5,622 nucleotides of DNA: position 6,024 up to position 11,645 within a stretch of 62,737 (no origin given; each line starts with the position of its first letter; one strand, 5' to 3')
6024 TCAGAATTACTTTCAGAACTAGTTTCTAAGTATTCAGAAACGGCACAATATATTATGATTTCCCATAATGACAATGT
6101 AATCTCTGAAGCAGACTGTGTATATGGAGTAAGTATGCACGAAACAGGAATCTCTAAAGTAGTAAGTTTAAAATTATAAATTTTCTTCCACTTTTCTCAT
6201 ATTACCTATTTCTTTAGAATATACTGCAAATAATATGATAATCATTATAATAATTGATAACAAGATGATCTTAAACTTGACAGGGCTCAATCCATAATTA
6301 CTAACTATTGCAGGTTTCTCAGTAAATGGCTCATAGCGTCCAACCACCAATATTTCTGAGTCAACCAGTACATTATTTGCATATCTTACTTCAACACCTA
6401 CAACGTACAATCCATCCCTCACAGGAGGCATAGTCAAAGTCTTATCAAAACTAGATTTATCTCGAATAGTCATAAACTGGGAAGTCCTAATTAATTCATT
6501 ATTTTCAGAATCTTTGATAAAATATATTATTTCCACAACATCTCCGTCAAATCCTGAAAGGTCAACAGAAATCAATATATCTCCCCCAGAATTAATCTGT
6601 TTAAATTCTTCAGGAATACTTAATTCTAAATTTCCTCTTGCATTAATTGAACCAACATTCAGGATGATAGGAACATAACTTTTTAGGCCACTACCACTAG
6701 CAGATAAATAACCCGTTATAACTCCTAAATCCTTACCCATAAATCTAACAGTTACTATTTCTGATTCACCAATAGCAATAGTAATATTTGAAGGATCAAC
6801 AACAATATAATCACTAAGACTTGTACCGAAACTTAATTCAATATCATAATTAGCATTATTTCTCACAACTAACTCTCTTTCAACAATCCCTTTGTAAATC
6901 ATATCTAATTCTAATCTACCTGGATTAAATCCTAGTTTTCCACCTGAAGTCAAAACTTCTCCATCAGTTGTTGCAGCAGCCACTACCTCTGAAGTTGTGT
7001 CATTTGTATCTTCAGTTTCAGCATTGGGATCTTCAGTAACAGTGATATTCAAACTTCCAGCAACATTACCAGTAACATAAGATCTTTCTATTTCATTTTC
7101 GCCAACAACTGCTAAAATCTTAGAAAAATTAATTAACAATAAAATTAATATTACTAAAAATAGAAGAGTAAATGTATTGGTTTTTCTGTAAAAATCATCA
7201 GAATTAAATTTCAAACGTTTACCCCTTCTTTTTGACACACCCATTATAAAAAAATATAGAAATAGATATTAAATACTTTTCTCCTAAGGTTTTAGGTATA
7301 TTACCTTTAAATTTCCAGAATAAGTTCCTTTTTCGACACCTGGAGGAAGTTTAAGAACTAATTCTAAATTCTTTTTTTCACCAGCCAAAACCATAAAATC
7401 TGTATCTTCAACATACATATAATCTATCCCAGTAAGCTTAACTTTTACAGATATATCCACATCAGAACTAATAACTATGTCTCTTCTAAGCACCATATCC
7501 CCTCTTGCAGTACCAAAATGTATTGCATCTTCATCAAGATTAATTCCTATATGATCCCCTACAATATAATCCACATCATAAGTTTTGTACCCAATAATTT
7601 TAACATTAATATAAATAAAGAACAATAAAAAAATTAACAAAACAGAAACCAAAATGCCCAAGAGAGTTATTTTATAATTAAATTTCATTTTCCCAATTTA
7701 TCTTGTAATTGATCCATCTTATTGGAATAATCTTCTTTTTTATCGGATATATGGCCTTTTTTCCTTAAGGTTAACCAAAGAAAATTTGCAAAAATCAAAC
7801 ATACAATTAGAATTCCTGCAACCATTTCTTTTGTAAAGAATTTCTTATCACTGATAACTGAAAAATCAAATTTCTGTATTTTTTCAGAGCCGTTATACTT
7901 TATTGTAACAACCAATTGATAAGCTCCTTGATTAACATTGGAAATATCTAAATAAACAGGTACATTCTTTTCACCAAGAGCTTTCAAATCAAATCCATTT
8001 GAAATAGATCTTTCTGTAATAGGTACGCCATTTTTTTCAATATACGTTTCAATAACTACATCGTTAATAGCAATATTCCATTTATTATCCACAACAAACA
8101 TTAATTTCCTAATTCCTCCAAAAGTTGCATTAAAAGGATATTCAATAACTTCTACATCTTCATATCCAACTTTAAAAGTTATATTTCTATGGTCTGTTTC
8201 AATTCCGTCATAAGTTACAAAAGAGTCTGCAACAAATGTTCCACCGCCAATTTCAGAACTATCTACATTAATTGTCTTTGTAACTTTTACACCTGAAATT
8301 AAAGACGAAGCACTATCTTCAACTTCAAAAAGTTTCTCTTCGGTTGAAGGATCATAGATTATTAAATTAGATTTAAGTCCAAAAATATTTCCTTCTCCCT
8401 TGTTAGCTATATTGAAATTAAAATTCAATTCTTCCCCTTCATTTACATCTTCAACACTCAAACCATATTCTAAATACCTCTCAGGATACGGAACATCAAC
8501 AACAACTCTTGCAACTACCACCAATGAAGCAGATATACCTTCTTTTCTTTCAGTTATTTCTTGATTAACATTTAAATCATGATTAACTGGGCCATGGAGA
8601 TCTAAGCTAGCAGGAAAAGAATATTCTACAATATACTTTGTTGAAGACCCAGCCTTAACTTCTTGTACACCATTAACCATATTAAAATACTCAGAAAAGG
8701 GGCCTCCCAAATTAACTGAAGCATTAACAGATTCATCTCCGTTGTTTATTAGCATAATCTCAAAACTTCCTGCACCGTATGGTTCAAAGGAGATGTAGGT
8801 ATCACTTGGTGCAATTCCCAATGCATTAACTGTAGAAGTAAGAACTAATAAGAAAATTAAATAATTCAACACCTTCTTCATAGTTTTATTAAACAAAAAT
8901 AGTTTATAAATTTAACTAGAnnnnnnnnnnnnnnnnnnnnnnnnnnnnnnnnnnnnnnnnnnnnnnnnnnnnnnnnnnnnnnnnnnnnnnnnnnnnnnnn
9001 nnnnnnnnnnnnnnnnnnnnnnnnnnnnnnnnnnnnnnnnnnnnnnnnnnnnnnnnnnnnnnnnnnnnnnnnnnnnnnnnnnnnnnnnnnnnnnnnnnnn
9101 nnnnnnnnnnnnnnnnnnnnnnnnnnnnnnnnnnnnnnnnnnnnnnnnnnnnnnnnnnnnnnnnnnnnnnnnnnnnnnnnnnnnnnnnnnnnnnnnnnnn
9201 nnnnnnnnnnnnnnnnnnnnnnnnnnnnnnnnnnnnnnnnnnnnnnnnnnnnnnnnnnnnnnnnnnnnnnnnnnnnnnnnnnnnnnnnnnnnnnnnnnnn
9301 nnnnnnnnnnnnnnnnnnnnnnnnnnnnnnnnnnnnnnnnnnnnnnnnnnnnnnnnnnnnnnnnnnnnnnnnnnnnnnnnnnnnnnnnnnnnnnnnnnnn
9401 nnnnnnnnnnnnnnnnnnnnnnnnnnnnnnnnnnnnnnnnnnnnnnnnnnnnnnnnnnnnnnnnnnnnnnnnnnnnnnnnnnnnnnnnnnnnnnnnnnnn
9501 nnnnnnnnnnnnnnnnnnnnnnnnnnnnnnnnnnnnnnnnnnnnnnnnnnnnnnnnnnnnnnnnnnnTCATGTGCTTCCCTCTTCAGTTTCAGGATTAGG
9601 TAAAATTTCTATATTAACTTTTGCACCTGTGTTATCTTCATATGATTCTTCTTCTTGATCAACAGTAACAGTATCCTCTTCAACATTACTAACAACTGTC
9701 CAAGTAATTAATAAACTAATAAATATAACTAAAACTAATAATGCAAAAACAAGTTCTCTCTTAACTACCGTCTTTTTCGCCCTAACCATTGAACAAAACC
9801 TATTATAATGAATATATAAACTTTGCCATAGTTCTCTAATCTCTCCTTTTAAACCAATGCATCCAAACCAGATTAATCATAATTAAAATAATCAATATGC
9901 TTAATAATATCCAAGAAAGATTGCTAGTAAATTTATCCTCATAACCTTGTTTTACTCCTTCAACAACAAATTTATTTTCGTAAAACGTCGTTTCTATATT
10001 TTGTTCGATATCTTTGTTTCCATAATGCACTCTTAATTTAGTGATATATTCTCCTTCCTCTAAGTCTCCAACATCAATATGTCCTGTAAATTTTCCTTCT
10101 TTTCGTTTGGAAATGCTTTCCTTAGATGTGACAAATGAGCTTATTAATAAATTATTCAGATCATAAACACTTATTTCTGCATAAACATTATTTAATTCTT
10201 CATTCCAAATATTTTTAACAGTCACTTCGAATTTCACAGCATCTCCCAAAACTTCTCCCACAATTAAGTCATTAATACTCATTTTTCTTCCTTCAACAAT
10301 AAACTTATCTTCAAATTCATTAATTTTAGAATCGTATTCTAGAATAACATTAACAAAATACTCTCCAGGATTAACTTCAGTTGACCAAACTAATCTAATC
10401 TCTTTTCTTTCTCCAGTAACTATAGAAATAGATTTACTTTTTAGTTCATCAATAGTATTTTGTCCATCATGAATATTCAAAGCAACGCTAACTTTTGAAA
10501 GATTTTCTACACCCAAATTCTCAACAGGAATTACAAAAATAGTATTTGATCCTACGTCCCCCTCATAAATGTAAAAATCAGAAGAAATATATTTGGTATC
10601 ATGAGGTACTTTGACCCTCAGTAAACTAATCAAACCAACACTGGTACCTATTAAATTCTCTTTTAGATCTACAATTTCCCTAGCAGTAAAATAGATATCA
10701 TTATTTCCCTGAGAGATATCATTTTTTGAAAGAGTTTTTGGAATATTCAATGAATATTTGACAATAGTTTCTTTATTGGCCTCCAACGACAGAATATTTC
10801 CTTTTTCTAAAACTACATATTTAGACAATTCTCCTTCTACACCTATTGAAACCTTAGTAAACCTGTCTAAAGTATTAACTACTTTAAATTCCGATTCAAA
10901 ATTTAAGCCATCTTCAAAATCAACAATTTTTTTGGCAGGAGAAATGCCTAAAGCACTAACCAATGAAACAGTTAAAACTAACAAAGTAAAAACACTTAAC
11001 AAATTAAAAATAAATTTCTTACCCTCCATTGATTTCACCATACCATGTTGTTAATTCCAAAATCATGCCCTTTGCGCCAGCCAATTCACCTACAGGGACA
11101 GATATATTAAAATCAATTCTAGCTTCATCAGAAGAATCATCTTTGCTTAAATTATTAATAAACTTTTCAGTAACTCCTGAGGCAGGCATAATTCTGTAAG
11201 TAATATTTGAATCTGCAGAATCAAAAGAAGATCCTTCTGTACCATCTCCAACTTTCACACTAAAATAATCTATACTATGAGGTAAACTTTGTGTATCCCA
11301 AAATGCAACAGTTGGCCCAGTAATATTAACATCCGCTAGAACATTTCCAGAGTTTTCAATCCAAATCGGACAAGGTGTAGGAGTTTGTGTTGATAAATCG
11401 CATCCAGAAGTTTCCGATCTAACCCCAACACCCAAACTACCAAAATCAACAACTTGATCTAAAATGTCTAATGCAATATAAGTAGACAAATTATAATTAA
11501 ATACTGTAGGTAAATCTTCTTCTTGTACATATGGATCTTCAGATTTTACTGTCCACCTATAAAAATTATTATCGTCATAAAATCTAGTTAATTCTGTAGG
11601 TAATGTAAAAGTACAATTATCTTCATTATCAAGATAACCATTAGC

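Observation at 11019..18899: Architecture of the 2,626-aa giant protein, including a basic cytoplasmic GPYYY head before the membrane anchor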

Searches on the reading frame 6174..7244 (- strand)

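Call 7: search_protein_families(library=pfam, proteins=[window:6174-7244:-], max_evalue=0.01)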
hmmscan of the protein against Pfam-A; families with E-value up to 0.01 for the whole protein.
window:6174-7244:- (356 aa): 2 families
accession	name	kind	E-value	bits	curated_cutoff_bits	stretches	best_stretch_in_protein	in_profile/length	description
PF22067.2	Cep192_D3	-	0.00024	21.6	27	1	121-171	19-70/99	Cep192 domain 3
PF22544.2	HYDIN_VesB_CFA65-like_Ig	-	0.0034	18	25.5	0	104-177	3-79/100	HYDIN/CFA65/VesB-like, Ig-like domain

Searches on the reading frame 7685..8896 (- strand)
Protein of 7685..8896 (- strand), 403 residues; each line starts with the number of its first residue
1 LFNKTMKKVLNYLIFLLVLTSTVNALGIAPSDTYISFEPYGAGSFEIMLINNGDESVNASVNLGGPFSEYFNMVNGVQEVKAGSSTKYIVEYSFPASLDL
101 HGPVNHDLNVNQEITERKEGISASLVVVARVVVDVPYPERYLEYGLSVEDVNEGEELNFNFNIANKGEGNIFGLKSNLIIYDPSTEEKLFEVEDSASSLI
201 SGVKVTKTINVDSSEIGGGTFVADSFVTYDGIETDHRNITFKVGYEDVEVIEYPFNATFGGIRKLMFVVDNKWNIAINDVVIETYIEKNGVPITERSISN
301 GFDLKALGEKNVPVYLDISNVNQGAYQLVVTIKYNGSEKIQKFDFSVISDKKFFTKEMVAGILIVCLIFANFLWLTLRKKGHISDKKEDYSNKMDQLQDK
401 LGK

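Call 7: search_protein_families(library=pfam, proteins=[window:7685-8896:-], max_evalue=0.01)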
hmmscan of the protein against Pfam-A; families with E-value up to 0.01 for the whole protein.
window:7685-8896:- (403 aa): 1 family
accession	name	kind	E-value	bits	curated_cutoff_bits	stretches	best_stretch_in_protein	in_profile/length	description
PF07705.17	CARDB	-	0.00089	19.9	22.7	0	147-211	11-69/101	CARDB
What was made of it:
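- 6174..11041 (-): Conserved downstream block of six small surface or membrane protein genes (401, 73, 216, 403, 134 and 356 aa). The first overlaps the giant's stop by 23 nt. Weak CARDB and Ig-like matches (call 7).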

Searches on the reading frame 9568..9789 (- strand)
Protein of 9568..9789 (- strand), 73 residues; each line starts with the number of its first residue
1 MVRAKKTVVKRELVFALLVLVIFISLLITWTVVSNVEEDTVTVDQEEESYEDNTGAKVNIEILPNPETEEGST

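Call 82: search_protein_families(library=pfam, proteins=[window:9568-9789:-], max_evalue=10)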
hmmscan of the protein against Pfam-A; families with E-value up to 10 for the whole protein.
window:9568-9789:- (73 aa): 4 families
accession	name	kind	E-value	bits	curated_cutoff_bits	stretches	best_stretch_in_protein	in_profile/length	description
PF14155.11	DUF4307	-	0.017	15.4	27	1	11-62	3-54/111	Domain of unknown function (DUF4307)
PF06143.16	Baculo_11_kDa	-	0.061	13.4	28.4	1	16-56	45-83/84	Baculovirus 11 kDa family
PF07172.16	GRP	-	0.1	13.7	30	1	15-55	6-46/90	Glycine rich protein family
PF21525.2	Nlp36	-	0.2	12.1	27.3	1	14-41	18-43/49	Neuropeptide-like peptide 36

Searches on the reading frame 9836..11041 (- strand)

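Call 7: search_protein_families(library=pfam, proteins=[window:9836-11041:-], max_evalue=0.01)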
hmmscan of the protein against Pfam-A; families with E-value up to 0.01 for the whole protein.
window:9836-11041:- (401 aa): 2 families
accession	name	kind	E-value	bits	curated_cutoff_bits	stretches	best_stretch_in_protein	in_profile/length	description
PF14524.12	Wzt_C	-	3.7e-05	24.2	30.4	0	266-344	31-111/143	Wzt C-terminal domain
PF07705.17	CARDB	-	0.00047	20.8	22.7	1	157-244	11-93/101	CARDB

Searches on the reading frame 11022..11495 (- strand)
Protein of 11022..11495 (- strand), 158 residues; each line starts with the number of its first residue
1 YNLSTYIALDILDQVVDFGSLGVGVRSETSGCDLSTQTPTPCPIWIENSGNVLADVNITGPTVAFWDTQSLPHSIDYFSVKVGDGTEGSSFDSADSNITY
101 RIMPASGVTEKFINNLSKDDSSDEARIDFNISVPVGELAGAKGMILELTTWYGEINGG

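Call 82: search_protein_families(library=pfam, proteins=[window:11022-11495:-], max_evalue=10)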
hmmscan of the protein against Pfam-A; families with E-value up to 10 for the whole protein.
seq(158 aa): 0 families
